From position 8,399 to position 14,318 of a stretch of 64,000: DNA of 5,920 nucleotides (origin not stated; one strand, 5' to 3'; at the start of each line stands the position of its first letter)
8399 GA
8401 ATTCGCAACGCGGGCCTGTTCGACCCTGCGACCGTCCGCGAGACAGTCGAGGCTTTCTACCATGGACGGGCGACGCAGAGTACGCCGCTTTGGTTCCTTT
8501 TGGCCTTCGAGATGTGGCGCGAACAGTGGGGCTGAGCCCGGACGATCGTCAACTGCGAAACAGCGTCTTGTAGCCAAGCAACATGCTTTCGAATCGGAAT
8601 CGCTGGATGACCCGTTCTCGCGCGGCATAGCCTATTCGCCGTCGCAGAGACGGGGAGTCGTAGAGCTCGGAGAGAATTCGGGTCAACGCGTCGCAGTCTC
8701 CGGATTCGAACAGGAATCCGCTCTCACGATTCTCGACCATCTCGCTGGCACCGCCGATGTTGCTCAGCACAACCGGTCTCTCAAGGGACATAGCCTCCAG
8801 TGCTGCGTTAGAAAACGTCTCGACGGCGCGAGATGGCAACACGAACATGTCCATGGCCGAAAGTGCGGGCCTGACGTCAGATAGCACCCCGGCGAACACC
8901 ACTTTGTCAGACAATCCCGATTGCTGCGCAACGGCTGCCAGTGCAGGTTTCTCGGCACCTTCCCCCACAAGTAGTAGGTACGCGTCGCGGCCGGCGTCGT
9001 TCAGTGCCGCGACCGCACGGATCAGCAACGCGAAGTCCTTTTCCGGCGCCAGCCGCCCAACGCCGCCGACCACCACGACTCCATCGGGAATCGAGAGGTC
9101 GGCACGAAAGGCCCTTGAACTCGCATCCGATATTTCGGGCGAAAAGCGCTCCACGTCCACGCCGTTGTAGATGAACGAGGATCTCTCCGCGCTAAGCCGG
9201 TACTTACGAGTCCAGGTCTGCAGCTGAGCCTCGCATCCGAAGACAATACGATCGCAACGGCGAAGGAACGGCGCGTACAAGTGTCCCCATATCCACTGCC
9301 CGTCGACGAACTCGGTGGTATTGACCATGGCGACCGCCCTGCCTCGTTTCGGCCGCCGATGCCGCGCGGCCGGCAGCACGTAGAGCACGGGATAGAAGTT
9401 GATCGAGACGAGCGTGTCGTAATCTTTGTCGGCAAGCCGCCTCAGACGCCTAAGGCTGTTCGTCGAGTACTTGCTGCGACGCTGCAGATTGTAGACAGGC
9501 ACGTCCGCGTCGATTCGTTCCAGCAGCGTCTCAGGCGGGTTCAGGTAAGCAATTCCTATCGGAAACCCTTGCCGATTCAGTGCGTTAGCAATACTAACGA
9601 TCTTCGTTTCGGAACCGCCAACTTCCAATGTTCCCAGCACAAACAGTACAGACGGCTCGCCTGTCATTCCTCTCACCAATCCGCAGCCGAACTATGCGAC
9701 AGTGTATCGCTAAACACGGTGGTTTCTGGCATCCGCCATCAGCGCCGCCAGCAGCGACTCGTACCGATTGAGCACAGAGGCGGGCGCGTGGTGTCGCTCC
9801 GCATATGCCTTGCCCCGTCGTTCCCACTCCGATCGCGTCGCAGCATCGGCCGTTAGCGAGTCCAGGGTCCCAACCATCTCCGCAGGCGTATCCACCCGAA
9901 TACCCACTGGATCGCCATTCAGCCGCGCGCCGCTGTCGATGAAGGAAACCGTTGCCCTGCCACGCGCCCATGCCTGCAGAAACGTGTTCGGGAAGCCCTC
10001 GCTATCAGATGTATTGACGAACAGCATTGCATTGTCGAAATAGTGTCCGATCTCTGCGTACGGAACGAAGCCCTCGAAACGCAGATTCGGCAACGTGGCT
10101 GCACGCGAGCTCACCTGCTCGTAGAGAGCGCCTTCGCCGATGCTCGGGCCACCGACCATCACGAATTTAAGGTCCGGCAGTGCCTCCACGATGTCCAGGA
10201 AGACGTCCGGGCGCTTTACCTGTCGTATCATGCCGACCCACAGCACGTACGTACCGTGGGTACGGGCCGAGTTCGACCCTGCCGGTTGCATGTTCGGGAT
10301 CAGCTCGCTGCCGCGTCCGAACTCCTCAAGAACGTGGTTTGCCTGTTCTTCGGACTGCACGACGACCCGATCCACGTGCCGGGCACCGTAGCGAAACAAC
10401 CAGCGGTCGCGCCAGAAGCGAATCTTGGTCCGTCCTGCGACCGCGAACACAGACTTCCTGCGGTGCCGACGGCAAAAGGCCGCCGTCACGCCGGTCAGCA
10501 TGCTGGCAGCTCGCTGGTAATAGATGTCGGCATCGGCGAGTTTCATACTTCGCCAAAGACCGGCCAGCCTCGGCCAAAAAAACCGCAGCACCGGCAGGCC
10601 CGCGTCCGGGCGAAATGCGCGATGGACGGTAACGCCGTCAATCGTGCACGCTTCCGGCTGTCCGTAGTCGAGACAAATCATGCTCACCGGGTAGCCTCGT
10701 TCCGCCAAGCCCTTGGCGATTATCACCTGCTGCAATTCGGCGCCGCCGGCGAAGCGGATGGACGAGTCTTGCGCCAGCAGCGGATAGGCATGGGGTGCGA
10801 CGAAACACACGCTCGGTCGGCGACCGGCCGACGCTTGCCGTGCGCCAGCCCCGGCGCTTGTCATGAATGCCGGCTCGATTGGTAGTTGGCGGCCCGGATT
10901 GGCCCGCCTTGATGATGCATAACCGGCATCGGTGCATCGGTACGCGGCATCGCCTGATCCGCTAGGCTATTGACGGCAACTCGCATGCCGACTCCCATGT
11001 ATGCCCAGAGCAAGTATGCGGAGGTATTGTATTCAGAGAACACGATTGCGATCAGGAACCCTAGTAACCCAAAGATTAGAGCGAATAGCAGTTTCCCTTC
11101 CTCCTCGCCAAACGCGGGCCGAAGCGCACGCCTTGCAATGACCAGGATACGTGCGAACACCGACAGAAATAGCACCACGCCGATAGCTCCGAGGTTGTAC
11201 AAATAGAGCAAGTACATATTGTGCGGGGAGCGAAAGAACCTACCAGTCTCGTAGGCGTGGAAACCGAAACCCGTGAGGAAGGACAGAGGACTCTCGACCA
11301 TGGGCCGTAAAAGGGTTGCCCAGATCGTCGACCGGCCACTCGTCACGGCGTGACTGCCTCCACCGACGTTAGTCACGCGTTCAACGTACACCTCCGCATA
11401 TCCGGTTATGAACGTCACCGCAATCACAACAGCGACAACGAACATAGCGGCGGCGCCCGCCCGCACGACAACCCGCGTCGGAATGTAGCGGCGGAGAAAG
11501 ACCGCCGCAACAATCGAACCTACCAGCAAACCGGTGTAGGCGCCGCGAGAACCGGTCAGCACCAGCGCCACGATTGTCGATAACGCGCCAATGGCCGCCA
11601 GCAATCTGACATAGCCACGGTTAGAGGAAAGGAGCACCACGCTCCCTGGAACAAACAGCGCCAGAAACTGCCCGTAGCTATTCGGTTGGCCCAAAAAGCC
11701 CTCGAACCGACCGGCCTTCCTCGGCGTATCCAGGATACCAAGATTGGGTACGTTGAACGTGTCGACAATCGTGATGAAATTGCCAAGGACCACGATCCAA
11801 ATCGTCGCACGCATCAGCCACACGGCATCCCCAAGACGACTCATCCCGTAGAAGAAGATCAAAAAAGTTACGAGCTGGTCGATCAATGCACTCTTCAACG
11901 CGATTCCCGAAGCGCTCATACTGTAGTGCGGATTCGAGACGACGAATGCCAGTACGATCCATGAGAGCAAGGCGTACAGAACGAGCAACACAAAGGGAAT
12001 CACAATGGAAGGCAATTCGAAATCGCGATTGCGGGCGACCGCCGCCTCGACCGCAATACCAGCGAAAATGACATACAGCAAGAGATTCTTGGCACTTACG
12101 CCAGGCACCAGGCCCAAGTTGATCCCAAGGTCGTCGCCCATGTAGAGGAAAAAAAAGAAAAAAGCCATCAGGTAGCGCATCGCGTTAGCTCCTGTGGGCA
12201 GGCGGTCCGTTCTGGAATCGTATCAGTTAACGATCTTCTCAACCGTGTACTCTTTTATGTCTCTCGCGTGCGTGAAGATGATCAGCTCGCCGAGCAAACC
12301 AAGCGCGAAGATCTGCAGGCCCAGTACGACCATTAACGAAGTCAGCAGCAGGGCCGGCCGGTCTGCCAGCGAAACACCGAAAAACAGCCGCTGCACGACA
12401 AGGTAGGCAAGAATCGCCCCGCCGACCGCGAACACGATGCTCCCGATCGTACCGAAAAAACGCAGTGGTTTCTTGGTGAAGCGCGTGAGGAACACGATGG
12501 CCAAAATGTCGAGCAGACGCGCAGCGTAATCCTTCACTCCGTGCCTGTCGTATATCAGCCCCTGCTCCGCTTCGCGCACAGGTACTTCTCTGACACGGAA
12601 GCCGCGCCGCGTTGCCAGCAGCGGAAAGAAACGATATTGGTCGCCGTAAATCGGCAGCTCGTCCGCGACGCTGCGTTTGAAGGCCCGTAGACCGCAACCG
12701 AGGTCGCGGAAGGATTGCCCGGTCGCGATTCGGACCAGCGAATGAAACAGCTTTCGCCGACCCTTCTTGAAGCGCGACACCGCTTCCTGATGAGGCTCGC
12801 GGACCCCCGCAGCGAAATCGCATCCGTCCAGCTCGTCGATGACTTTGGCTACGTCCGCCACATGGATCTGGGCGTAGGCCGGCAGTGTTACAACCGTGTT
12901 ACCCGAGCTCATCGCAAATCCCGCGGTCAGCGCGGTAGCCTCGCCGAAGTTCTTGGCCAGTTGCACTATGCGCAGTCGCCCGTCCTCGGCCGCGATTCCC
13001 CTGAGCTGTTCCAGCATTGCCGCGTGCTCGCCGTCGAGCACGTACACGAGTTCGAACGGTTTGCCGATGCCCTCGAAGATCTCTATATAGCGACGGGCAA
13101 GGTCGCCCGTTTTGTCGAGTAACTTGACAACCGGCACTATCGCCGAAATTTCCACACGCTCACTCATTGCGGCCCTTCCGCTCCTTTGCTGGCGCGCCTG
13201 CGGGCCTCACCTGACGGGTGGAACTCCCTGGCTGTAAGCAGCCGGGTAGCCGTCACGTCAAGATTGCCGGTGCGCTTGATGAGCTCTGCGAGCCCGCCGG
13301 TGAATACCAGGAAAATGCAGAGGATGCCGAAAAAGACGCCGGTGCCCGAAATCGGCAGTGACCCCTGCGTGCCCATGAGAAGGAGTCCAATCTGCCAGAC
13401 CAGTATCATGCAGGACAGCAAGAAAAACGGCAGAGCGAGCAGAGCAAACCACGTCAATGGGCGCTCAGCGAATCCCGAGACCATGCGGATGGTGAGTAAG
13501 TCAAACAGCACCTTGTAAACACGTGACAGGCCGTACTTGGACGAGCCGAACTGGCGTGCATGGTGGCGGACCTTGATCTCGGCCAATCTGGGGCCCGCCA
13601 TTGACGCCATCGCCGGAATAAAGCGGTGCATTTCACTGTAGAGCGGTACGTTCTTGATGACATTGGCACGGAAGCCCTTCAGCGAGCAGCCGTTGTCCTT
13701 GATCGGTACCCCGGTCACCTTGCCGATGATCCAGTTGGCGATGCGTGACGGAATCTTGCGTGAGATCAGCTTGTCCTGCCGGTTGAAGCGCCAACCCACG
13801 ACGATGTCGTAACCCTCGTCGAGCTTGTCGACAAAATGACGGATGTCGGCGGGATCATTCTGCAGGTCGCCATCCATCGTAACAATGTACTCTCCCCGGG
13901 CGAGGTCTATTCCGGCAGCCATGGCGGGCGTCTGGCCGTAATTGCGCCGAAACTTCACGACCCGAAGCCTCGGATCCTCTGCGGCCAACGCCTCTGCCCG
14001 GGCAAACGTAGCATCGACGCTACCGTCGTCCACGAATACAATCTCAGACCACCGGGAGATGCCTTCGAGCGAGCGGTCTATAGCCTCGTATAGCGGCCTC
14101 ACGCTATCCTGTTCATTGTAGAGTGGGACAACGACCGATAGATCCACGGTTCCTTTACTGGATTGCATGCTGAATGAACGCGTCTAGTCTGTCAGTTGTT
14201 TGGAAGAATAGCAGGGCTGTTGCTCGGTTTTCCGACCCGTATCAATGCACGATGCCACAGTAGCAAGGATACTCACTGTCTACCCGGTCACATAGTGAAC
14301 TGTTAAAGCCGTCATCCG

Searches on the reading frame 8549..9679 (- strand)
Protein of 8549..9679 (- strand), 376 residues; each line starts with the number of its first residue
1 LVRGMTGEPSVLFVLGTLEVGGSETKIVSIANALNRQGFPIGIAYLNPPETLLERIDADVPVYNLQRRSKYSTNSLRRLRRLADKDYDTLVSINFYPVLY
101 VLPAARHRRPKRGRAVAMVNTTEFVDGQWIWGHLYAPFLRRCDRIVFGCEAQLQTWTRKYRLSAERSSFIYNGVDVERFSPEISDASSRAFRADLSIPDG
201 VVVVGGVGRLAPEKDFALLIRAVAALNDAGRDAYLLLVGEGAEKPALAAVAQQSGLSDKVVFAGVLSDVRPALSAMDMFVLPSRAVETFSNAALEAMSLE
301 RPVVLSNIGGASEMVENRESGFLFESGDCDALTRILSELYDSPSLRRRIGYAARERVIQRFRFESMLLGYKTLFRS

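Call 7: search_protein_families(library=pfam, proteins=[window:8549-9679:-], max_evalue=0.001)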
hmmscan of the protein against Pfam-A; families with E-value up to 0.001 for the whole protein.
window:8549-9679:- (376 aa): 6 families
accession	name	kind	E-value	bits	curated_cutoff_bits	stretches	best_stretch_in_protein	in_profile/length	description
PF00534.26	Glycos_transf_1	-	1.6e-33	116.1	26.4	1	190-356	4-172/172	Glycosyl transferases group 1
PF13692.12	Glyco_trans_1_4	-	5.3e-32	111.5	27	1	203-341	3-141/142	Glycosyl transferases group 1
PF13439.12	Glyco_transf_4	-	1.9e-16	61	28.5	1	20-178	1-170/170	Glycosyltransferase Family 4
PF13579.12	Glyco_trans_4_4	-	5.4e-06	27.3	29.7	1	21-173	1-158/158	Glycosyl transferase 4-like domain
PF20706.3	GT4-conflict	-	2.4e-05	24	26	1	175-318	173-323/385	Family 4 Glycosyltransferase in conflict systems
PF13524.12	Glyco_trans_1_2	-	0.00013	22.4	25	1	271-363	42-135/144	Glycosyl transferase-like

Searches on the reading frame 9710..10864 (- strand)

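Call 7: search_protein_families(library=pfam, proteins=[window:9710-10864:-], max_evalue=0.001)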
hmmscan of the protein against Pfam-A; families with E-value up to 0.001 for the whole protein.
window:9710-10864:- (384 aa): 5 families
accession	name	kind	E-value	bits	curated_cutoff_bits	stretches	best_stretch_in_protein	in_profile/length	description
PF13692.12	Glyco_trans_1_4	-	2.2e-13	51.1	27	1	206-334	3-136/142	Glycosyl transferases group 1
PF13439.12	Glyco_transf_4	-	3.9e-12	46.9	28.5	1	40-191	2-164/170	Glycosyltransferase Family 4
PF13579.12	Glyco_trans_4_4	-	1.3e-11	45.5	29.7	1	41-184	2-148/158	Glycosyl transferase 4-like domain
PF00534.26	Glycos_transf_1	-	4.1e-11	43.1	26.4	1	203-349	14-167/172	Glycosyl transferases group 1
PF13524.12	Glyco_trans_1_2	-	0.00037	20.9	25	1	222-367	5-141/144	Glycosyl transferase-like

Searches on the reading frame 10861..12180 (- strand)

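Call 7: search_protein_families(library=pfam, proteins=[window:10861-12180:-], max_evalue=0.001)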
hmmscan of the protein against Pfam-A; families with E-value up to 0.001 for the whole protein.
window:10861-12180:- (439 aa): 1 family
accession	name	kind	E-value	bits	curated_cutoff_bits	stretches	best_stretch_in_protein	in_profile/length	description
PF04932.20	Wzy_C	-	3.8e-14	53.2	31.7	1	198-339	2-149/149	O-Antigen ligase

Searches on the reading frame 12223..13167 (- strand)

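Call 7: search_protein_families(library=pfam, proteins=[window:12223-13167:-], max_evalue=0.001)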
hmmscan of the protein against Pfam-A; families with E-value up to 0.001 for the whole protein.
window:12223-13167:- (314 aa): 1 family
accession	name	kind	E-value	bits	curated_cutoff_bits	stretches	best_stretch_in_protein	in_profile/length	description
PF00535.33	Glycos_transf_2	-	7.4e-11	42.7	23.3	1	34-171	24-167/168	Glycosyl transferase family 2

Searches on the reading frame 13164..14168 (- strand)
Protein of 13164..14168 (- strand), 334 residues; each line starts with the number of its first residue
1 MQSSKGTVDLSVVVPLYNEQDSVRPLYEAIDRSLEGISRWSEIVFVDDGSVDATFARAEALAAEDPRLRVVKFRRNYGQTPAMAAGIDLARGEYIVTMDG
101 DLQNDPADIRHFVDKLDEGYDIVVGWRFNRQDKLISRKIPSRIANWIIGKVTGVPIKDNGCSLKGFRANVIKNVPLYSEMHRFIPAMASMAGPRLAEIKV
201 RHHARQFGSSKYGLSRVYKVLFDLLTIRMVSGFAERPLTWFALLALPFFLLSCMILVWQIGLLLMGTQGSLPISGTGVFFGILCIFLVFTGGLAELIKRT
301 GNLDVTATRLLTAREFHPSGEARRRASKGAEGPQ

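Call 7: search_protein_families(library=pfam, proteins=[window:13164-14168:-], max_evalue=0.001)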
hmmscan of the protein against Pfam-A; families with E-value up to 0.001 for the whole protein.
window:13164-14168:- (334 aa): 2 families
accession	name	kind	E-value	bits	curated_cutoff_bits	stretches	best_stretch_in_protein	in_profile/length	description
PF00535.33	Glycos_transf_2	-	4.4e-29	102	23.3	1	11-156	1-149/168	Glycosyl transferase family 2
PF13641.12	Glyco_tranf_2_3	-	0.0007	20.1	27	0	10-123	3-119/230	Glycosyltransferase like family 2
